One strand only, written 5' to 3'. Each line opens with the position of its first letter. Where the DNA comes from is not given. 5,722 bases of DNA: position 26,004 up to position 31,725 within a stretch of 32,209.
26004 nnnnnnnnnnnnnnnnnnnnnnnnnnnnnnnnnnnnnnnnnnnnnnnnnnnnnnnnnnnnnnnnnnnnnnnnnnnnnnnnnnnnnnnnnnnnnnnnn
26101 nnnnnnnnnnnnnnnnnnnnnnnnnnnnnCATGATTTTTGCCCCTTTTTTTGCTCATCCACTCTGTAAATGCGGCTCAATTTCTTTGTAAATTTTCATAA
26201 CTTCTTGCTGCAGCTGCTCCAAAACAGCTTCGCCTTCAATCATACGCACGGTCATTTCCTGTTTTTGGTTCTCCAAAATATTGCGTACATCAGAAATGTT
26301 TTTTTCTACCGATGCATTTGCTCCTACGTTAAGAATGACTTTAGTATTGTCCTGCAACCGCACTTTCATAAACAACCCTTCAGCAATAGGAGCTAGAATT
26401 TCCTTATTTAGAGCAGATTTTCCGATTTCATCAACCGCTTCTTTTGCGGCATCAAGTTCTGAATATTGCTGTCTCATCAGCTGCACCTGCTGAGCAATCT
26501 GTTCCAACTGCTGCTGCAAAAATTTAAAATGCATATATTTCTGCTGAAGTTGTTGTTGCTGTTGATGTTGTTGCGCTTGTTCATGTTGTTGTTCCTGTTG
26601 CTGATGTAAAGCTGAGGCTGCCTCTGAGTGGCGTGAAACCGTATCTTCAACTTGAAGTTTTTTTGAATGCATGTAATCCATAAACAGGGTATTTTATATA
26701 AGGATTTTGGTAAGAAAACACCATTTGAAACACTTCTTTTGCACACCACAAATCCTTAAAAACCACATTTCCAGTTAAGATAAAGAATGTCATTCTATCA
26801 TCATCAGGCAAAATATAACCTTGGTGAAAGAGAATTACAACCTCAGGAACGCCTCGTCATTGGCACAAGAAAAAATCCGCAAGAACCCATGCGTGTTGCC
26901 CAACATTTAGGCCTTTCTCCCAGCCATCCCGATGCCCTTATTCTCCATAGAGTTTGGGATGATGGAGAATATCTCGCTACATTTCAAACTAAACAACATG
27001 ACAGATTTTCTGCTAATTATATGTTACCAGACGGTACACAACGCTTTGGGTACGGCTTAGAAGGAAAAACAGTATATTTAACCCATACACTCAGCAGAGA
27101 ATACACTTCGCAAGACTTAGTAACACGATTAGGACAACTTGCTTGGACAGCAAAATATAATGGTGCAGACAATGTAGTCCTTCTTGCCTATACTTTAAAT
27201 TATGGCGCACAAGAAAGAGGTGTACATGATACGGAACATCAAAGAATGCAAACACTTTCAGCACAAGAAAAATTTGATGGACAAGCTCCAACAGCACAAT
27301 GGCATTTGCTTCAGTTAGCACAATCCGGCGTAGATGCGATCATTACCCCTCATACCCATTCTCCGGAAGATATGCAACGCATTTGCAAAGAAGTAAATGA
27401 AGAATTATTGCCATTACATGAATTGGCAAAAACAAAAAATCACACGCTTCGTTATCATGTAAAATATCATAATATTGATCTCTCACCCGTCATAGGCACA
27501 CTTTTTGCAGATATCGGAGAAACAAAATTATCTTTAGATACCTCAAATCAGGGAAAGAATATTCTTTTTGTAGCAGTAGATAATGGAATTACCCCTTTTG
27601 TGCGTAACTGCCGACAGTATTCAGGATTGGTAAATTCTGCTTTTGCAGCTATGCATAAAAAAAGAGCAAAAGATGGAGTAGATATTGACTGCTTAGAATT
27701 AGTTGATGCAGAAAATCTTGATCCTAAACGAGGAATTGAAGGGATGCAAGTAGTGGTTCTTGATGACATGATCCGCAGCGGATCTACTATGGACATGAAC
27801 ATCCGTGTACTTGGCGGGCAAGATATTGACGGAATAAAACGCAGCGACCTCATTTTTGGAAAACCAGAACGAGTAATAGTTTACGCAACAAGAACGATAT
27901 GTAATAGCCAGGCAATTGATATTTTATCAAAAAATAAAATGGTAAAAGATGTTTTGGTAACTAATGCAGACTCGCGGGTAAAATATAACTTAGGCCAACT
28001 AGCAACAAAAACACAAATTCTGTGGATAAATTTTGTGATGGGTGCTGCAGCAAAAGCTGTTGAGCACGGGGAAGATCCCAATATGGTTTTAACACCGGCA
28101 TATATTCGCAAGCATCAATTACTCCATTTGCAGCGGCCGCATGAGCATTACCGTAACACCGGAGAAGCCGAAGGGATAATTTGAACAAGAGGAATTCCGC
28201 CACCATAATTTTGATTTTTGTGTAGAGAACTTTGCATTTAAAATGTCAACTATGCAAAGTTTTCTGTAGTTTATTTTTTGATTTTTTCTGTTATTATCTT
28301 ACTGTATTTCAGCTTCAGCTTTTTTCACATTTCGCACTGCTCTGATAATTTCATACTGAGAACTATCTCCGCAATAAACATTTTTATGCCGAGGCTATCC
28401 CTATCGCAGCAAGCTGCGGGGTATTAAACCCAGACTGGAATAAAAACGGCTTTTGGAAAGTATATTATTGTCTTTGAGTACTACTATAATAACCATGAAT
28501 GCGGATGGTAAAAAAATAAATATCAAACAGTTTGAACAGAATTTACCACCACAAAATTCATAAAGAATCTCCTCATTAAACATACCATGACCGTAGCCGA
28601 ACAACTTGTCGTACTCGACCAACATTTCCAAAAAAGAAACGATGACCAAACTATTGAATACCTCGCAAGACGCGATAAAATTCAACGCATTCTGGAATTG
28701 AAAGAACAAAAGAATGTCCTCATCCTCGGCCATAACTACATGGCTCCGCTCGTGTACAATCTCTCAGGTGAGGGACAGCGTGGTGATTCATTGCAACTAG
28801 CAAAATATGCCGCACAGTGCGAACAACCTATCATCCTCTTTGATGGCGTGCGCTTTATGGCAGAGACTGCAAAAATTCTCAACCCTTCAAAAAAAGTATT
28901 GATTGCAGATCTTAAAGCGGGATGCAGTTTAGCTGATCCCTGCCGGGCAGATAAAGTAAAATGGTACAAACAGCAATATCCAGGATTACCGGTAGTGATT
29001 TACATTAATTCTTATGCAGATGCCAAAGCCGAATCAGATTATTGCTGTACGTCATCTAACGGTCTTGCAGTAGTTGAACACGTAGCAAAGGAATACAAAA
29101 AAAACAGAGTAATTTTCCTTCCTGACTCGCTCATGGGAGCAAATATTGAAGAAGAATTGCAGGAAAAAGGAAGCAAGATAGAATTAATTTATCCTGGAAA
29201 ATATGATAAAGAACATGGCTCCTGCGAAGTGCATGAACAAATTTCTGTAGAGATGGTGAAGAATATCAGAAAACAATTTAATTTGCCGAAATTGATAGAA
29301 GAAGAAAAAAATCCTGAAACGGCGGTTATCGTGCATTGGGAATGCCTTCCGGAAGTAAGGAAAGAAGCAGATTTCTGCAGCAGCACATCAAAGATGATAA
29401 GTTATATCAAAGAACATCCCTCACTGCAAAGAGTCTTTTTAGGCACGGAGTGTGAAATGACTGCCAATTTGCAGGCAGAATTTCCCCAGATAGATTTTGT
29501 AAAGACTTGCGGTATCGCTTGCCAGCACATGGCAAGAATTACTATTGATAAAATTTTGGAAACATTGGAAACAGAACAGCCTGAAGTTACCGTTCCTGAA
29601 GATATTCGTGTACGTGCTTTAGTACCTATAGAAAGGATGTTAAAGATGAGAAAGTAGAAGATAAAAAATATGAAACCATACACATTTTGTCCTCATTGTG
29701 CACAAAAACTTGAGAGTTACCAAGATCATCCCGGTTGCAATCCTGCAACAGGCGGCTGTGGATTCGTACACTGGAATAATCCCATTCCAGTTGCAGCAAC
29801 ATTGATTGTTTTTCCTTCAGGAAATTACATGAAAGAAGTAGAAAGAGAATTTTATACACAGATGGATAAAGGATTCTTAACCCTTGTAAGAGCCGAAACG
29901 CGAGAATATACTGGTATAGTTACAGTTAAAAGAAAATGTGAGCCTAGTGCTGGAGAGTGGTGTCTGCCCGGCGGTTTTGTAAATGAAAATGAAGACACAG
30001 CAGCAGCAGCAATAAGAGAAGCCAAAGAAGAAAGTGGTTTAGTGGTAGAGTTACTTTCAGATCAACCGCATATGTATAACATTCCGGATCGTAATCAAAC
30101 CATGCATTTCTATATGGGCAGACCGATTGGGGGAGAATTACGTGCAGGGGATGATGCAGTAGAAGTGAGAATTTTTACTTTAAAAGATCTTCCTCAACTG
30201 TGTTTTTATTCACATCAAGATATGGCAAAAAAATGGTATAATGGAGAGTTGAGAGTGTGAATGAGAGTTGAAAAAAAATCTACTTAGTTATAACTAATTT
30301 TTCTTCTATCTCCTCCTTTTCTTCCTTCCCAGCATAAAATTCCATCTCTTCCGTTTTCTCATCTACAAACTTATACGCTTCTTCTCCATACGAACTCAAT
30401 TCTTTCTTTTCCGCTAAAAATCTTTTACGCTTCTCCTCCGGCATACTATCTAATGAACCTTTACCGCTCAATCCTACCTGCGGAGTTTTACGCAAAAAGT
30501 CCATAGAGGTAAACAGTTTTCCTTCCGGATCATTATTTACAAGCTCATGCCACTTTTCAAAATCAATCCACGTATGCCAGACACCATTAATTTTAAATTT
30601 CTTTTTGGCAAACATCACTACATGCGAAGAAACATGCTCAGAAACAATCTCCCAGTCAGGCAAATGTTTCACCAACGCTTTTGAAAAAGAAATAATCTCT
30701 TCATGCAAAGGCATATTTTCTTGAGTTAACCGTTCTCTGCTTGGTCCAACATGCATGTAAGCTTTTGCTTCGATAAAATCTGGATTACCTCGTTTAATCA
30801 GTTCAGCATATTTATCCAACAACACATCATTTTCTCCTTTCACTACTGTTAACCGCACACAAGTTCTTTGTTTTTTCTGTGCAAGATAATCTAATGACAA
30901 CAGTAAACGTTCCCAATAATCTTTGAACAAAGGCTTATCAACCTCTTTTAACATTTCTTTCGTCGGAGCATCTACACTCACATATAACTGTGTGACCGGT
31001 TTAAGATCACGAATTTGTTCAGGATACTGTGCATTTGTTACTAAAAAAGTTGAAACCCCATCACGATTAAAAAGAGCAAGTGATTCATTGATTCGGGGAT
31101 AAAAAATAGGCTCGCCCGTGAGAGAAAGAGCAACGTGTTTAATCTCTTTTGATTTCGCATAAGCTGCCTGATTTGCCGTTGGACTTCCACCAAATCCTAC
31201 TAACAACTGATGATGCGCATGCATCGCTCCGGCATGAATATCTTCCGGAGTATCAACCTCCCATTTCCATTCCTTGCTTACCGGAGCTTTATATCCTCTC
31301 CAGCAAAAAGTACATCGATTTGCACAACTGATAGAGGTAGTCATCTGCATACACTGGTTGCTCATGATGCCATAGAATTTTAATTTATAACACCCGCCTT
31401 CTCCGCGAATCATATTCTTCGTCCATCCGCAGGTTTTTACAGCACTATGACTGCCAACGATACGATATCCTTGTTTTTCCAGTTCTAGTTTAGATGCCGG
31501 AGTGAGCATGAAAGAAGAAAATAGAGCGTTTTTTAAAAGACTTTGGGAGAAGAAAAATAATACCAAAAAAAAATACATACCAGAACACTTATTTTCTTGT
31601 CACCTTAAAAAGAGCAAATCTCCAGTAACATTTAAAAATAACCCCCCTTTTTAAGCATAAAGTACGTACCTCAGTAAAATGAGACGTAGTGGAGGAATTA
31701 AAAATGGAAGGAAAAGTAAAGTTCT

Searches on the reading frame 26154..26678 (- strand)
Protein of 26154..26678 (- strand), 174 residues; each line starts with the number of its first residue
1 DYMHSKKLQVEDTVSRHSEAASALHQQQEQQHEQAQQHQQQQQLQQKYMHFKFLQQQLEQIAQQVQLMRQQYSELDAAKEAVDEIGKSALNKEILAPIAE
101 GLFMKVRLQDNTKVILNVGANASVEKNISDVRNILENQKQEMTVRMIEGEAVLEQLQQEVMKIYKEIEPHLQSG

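Call 71: search_protein_families(library=pfam, proteins=[window:26154-26678:-], max_evalue=0.001)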
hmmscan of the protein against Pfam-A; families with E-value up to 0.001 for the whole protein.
window:26154-26678:- (174 aa): 1 family
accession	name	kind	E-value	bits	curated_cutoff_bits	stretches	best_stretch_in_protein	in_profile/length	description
PF02996.22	Prefoldin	-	8.6e-19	68.1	23.2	1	54-168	1-115/120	Prefoldin subunit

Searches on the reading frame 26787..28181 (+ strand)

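Call 71: search_protein_families(library=pfam, proteins=[window:26787-28181:+], max_evalue=0.001)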
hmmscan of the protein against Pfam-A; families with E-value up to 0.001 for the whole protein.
window:26787-28181:+ (465 aa): 1 family
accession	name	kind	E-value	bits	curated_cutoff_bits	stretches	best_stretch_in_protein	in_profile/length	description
PF00156.33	Pribosyltran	-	0.00039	20.2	26.3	1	255-346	27-114/158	Phosphoribosyl transferase domain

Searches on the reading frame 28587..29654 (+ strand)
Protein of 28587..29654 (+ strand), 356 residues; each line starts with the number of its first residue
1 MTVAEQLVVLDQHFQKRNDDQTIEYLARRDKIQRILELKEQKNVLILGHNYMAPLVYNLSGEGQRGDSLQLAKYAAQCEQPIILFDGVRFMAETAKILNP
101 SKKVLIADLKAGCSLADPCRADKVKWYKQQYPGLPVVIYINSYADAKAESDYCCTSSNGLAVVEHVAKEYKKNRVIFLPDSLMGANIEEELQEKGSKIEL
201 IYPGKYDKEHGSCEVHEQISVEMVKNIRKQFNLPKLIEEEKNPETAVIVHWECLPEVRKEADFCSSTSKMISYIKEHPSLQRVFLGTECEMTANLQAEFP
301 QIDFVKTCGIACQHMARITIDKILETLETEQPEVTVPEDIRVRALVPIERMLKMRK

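Call 71: search_protein_families(library=pfam, proteins=[window:28587-29654:+], max_evalue=0.001)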
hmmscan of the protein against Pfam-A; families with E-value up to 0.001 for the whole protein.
window:28587-29654:+ (356 aa): 1 family
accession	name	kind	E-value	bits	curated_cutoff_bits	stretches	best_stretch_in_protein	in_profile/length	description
PF02445.21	NadA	-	3e-90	302.8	27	1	33-353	1-295/295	Quinolinate synthetase A protein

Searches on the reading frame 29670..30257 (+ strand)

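Call 71: search_protein_families(library=pfam, proteins=[window:29670-30257:+], max_evalue=0.001)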
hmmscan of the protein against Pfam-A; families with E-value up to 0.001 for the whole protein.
window:29670-30257:+ (196 aa): 1 family
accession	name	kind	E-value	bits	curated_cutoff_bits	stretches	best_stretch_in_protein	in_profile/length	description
PF00293.34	NUDIX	-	7.5e-17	62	21.1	1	72-177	9-121/134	NUDIX domain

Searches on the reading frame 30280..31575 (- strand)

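Call 71: search_protein_families(library=pfam, proteins=[window:30280-31575:-], max_evalue=0.001)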
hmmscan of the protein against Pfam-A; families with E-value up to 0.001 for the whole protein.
window:30280-31575:- (431 aa): 2 families
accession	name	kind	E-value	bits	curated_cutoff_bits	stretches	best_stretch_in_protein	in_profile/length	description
PF08608.17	Wyosine_form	-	2e-22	79.6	22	1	262-324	1-63/63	Wyosine base formation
PF04055.27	Radical_SAM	-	4.6e-17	63.1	29.5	1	83-259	6-165/166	Radical SAM superfamily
